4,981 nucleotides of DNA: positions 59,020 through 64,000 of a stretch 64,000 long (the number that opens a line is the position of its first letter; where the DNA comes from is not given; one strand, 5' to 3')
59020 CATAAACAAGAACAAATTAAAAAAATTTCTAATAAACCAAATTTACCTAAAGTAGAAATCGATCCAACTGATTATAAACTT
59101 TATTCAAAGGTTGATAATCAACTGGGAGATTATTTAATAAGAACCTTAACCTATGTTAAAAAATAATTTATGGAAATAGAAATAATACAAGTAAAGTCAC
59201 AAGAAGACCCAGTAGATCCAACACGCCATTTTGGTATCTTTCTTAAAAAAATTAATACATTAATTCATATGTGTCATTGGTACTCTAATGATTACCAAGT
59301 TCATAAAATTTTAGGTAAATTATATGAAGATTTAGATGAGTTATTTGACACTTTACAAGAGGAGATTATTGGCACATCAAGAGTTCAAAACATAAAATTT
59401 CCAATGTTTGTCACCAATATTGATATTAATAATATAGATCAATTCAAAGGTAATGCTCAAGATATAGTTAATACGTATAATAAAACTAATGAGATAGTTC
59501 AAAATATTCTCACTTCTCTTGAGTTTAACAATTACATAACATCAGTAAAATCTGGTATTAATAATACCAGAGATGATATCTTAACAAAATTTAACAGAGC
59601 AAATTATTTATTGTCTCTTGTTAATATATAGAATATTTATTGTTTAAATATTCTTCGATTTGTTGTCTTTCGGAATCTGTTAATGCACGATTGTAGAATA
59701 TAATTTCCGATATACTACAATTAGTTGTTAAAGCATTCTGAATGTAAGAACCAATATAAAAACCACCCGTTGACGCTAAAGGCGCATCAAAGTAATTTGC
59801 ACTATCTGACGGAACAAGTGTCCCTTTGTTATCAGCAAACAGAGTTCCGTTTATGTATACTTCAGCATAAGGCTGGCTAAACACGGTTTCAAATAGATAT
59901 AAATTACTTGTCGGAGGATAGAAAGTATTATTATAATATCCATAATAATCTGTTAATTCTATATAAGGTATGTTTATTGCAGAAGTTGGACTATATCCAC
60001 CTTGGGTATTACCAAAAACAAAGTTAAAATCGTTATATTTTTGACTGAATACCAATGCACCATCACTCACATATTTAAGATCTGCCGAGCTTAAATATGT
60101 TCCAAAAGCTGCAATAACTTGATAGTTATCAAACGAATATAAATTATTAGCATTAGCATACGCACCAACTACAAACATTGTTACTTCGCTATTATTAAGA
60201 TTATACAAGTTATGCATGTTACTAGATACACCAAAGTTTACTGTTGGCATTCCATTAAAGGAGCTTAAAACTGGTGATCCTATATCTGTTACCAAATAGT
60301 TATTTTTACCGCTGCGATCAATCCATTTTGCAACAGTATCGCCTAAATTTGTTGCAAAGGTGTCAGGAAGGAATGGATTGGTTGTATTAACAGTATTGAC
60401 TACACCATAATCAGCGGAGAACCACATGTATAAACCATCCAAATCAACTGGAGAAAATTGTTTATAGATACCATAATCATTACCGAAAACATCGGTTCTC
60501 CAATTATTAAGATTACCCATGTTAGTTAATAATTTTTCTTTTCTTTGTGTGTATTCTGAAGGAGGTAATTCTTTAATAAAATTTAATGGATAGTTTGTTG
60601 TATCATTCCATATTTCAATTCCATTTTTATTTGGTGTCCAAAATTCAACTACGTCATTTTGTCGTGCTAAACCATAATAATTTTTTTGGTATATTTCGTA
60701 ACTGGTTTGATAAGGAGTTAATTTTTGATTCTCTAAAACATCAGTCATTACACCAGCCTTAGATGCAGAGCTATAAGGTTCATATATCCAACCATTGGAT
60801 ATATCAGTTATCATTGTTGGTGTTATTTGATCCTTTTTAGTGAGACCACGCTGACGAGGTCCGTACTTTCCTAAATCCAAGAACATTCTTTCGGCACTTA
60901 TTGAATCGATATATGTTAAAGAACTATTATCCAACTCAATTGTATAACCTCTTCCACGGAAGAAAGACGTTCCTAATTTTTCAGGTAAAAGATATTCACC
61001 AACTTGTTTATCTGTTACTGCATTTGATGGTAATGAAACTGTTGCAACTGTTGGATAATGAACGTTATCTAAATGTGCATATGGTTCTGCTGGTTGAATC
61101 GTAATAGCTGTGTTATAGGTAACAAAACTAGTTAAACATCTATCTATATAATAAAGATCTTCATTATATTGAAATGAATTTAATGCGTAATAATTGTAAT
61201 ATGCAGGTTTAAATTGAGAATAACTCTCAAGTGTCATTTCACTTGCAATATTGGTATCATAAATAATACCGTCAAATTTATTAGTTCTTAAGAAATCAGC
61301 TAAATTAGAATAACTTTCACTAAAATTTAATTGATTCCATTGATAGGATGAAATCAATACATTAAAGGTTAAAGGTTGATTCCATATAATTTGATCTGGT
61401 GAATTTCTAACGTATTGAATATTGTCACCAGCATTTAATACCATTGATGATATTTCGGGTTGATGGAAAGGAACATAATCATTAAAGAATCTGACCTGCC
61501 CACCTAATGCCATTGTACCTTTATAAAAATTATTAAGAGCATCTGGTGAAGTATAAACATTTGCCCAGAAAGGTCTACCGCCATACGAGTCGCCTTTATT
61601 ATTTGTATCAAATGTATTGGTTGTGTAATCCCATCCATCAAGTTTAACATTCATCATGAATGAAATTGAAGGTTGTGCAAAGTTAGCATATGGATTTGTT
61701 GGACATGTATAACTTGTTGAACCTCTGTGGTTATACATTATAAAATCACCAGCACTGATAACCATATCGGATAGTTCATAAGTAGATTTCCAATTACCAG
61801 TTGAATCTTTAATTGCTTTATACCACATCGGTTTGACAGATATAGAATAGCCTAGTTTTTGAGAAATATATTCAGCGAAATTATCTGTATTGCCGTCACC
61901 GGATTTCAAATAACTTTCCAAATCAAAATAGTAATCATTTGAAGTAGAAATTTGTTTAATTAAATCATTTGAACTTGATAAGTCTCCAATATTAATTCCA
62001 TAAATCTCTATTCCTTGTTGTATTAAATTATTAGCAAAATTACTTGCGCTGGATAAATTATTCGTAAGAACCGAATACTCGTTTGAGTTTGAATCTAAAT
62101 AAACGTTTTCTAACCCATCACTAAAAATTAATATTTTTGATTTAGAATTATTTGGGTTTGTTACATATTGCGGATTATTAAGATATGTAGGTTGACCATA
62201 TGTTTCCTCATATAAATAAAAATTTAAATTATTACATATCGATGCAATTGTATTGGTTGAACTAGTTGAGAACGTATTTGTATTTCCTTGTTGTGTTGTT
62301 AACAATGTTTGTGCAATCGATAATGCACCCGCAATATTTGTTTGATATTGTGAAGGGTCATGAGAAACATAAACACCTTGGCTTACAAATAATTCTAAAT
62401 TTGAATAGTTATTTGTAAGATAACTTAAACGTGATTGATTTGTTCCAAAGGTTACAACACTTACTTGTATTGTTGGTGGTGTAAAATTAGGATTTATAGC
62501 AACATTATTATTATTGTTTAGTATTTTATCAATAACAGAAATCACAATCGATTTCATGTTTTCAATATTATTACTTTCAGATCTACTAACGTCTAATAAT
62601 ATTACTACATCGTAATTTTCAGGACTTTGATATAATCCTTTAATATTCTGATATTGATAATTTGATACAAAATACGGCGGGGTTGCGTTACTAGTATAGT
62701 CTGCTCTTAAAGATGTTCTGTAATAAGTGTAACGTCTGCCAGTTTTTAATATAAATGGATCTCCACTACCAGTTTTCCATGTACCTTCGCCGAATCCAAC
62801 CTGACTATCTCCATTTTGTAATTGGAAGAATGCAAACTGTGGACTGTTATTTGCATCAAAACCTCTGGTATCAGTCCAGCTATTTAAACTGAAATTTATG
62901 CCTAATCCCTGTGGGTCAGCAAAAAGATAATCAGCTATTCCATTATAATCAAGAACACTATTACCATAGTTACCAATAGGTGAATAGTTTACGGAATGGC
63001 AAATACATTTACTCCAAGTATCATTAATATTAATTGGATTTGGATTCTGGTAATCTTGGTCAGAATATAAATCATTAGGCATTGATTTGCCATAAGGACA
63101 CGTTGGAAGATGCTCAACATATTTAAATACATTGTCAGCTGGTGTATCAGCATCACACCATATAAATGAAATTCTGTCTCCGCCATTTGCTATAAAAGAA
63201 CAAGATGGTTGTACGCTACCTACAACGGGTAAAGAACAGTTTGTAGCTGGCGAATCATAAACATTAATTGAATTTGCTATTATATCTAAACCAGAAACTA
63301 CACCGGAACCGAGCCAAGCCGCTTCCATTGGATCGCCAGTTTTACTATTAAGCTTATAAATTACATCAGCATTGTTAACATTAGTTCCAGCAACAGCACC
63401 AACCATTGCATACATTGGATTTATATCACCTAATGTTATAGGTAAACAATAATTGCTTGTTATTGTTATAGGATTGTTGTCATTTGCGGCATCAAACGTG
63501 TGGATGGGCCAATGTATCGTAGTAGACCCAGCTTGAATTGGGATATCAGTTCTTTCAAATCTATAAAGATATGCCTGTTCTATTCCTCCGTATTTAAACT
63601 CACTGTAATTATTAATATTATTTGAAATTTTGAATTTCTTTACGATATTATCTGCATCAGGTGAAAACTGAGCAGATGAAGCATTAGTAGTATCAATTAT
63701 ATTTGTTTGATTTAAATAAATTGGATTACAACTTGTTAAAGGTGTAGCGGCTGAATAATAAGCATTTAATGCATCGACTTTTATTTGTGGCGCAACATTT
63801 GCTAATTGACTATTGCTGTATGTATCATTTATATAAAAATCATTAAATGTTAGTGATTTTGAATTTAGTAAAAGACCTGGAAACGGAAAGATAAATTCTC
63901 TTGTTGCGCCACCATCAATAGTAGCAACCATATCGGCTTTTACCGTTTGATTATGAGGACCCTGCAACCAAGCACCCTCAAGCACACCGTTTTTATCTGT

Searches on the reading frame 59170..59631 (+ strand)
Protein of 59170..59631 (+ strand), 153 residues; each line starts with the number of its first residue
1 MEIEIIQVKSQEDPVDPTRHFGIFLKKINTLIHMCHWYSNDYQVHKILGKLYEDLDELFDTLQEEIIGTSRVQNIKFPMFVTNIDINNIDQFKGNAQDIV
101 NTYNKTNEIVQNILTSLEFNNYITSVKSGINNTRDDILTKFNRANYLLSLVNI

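Call 62: search_protein_families(library=pfam, proteins=[window:59170-59631:+], max_evalue=0.001)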
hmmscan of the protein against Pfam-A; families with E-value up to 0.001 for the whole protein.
window:59170-59631:+ (153 aa): 1 family
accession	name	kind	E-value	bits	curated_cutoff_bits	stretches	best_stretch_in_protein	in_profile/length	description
PF19174.5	DUF5856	-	1e-10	43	34.6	1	36-148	1-94/94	Family of unknown function (DUF5856)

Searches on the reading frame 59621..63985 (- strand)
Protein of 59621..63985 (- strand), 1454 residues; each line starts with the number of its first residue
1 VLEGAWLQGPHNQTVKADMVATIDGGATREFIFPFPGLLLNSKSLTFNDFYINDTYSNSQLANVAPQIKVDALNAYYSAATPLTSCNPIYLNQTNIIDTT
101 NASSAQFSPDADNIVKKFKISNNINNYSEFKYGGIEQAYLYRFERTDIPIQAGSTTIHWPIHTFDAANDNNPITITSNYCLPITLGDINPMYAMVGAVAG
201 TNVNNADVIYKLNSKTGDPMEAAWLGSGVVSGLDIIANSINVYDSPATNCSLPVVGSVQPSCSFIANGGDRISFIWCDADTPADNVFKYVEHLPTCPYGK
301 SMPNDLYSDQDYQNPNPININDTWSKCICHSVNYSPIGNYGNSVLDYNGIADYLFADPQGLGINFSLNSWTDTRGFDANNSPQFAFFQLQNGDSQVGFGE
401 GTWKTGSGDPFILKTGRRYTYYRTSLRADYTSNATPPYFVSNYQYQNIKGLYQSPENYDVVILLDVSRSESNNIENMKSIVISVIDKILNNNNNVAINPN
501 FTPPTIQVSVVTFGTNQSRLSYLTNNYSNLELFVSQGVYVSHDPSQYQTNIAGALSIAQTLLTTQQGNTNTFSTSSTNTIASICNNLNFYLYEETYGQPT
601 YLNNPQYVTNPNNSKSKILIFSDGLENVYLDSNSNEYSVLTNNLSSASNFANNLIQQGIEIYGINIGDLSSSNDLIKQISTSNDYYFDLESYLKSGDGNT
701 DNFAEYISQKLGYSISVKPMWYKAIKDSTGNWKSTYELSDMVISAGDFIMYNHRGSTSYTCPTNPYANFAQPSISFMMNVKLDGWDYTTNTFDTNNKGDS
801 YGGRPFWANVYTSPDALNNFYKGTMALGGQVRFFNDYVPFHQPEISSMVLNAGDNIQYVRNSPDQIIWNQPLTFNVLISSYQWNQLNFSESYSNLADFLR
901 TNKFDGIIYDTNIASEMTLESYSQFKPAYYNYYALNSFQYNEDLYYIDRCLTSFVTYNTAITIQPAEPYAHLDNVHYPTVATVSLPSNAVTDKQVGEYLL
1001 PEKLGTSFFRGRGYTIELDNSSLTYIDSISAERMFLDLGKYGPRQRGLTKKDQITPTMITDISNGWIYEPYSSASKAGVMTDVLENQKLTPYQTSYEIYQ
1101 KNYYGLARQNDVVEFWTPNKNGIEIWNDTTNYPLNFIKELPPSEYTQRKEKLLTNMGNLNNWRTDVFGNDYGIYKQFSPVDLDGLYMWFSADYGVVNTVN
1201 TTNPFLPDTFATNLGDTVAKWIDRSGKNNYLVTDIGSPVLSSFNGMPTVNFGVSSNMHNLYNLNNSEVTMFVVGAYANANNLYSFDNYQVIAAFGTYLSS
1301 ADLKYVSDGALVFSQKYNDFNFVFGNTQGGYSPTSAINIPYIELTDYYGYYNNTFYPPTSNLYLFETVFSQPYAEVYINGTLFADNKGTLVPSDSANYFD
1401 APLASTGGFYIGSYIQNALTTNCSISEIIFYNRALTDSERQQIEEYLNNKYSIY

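Call 62: search_protein_families(library=pfam, proteins=[window:59621-63985:-], max_evalue=0.001)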
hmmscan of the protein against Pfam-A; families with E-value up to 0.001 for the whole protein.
window:59621-63985:- (1454 aa): 2 families
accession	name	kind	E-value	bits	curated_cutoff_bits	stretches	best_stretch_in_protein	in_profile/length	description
PF00092.34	VWA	-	2e-07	31.9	23.8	1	459-567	1-98/174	von Willebrand factor type A domain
PF13519.12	VWA_2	-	5.6e-07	30.6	27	1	460-568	1-94/107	von Willebrand factor type A domain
